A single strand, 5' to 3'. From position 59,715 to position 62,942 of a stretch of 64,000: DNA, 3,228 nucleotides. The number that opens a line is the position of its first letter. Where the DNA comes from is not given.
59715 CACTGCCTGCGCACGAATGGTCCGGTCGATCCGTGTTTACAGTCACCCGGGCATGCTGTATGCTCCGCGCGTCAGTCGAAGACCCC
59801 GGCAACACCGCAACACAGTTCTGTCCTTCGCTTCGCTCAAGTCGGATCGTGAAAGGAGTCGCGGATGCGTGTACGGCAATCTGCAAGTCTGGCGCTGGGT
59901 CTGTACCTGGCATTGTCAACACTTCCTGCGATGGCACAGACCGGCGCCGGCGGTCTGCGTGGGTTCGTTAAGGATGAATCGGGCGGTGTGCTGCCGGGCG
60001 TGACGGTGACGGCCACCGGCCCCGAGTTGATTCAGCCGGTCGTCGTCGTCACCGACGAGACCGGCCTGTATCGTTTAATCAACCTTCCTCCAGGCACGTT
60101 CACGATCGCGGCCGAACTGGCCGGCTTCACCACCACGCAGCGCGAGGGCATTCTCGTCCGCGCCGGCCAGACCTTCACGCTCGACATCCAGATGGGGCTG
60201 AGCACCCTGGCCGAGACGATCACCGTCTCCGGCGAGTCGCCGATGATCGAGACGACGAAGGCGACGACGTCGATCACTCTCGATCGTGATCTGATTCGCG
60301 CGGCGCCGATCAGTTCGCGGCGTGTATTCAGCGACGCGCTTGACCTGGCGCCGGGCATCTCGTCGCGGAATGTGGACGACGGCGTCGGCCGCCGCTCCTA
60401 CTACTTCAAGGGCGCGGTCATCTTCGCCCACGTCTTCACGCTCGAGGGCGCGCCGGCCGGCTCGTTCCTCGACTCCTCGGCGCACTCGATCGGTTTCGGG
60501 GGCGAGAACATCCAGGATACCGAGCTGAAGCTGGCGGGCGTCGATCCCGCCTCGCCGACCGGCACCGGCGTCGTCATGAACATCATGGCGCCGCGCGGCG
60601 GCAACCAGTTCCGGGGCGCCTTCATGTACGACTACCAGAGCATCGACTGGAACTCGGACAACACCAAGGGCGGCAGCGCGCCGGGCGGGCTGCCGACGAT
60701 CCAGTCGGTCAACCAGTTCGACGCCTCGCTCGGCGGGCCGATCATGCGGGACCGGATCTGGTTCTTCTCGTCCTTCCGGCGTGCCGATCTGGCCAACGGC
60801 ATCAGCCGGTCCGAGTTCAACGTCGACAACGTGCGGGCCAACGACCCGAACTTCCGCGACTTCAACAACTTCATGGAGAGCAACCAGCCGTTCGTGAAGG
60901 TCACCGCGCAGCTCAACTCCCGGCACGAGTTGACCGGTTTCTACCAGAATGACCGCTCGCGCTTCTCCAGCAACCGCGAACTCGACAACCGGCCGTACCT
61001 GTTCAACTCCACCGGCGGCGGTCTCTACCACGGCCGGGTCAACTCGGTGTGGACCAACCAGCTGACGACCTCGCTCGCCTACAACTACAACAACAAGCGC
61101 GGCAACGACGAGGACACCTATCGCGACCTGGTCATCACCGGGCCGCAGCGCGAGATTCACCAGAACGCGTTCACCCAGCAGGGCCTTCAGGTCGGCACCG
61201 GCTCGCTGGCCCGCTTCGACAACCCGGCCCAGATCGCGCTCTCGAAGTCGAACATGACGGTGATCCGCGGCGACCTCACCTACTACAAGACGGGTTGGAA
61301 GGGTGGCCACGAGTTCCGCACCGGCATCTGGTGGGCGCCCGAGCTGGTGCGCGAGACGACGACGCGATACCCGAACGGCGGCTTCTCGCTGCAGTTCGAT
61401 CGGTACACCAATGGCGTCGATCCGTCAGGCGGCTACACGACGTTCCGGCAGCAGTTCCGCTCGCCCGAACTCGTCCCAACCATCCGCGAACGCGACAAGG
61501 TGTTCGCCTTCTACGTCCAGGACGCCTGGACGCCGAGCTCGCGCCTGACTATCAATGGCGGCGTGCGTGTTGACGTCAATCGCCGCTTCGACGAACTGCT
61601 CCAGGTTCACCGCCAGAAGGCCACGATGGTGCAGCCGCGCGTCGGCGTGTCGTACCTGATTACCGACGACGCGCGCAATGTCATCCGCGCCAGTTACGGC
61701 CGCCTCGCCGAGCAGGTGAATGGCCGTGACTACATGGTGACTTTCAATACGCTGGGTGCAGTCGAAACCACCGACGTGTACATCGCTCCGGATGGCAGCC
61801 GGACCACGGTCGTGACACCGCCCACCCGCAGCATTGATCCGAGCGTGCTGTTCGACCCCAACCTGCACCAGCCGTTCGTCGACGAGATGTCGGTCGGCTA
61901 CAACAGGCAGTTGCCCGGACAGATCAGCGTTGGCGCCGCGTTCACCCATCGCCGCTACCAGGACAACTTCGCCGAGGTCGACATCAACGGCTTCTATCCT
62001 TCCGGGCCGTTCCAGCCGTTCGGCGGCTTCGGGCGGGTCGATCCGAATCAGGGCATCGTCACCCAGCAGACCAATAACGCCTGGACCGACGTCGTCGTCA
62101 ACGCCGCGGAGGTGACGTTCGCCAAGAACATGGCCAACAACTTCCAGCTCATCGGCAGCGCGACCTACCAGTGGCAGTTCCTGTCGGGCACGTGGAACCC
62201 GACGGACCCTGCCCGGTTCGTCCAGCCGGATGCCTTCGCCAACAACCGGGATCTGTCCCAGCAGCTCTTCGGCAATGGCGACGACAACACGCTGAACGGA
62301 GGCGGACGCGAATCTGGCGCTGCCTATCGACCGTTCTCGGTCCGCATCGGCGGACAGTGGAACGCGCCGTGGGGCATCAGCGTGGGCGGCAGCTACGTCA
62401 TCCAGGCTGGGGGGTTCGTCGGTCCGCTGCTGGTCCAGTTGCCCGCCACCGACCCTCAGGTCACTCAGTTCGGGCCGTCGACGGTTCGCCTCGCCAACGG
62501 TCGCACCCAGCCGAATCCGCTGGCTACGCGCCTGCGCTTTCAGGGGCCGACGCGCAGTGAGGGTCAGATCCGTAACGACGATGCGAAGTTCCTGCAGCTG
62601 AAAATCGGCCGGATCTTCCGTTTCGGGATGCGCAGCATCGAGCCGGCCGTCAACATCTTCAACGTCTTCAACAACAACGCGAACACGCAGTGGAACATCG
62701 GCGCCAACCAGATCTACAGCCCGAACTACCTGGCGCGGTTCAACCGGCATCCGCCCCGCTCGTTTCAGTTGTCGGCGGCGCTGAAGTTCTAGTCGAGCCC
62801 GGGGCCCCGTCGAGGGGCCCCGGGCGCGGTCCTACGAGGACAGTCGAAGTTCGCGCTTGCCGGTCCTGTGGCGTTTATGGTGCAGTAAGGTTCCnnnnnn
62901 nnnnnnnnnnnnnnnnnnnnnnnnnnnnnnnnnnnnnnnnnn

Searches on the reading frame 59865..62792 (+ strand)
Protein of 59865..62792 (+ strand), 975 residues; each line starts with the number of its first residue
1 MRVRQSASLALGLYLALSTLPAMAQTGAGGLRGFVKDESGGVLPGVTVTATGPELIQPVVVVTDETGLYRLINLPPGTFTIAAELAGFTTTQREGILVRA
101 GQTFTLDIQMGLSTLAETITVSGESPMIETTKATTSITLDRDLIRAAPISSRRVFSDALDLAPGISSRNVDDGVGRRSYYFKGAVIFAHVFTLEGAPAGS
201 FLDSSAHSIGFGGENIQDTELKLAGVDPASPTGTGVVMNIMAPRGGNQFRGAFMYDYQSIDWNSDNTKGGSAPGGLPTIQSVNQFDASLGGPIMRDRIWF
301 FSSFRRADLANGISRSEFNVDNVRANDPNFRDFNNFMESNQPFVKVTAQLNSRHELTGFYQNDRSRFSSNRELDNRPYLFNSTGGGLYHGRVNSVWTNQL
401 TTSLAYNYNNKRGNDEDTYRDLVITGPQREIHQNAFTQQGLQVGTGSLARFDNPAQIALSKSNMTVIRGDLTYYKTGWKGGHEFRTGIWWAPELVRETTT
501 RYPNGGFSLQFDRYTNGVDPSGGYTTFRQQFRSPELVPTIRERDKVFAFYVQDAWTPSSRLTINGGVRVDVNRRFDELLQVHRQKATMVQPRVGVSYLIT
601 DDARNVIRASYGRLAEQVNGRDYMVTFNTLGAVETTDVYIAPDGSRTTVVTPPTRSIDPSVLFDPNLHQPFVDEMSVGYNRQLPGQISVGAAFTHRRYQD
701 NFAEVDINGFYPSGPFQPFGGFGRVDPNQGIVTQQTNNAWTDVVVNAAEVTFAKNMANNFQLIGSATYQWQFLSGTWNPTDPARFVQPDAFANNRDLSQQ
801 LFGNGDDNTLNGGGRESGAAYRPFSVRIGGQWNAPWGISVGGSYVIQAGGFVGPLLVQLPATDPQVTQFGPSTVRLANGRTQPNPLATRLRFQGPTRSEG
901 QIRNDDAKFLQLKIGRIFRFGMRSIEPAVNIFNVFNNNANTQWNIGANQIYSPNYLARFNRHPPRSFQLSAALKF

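Call 58: search_protein_families(library=pfam, proteins=[window:59865-62792:+], max_evalue=0.00001)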
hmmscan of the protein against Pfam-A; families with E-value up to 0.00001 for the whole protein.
window:59865-62792:+ (975 aa): 4 families
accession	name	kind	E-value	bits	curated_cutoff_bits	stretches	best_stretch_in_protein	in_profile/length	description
PF25183.1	OMP_b-brl_4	-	5.1e-24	85.2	30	3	585-771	434-631/838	Outer membrane beta barrel domain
PF13620.12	CarboxypepD_reg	-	1.4e-16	61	32.3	1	31-110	2-81/82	Carboxypeptidase regulatory-like domain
PF00593.30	TonB_dep_Rec_b-barrel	-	9.3e-08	32.8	27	1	352-849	38-397/436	TonB dependent receptor-like, beta-barrel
PF13715.12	CarbopepD_reg_2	-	1.2e-06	28.9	32.2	1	32-111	2-77/88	CarboxypepD_reg-like domain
